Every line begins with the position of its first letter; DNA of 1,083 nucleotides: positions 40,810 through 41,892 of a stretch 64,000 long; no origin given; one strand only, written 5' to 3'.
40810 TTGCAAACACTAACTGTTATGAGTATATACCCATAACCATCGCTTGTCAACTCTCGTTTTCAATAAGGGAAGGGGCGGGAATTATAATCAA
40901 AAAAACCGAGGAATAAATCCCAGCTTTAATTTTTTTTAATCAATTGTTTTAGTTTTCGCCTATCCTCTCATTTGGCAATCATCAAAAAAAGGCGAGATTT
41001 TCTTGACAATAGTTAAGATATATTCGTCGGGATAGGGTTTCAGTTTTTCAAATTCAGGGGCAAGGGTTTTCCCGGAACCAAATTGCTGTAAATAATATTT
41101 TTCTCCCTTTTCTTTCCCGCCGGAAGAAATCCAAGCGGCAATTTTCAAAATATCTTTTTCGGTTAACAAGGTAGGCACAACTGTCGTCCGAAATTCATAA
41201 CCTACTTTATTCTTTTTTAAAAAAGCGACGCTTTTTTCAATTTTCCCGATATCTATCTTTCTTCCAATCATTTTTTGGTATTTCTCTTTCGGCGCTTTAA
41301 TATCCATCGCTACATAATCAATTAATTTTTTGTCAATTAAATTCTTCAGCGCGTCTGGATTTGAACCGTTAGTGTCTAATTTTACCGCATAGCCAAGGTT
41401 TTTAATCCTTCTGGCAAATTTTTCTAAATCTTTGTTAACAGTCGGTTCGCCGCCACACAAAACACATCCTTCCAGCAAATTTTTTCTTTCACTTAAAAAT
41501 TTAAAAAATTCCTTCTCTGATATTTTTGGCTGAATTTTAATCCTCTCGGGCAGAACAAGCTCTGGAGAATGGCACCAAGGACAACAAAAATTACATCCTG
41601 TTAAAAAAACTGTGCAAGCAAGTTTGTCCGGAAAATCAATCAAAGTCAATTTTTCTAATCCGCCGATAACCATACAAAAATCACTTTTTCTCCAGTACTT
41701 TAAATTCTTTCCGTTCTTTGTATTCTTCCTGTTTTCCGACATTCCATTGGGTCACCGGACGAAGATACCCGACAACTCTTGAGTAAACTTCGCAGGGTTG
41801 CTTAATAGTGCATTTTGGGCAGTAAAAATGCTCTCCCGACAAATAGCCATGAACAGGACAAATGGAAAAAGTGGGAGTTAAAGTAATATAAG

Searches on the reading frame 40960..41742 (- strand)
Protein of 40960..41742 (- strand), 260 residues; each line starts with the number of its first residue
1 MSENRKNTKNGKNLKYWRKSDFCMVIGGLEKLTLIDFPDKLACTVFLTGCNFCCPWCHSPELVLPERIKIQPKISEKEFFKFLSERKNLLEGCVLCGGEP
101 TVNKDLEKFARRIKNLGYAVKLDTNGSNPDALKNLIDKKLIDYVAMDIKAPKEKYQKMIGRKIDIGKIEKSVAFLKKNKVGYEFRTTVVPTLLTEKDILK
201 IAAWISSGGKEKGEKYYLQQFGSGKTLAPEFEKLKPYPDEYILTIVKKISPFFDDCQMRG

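Call 24: search_protein_families(library=pfam, proteins=[window:40960-41742:-], max_evalue=0.01)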
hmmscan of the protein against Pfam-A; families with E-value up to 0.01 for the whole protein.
window:40960-41742:- (260 aa): 2 families
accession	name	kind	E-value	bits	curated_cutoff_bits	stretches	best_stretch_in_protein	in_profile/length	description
PF04055.27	Radical_SAM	-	3.2e-20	73.4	29.5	1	46-204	3-165/166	Radical SAM superfamily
PF13353.11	Fer4_12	-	7.8e-09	36.4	22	1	43-149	8-114/137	4Fe-4S single cluster domain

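Call 62: find_encoding_contigs(protein=window:40960-41742:-, flank=2500, max_places=10)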
Protein window:40960-41742:- (260 aa): no gene with exactly this product is on record in the collection.
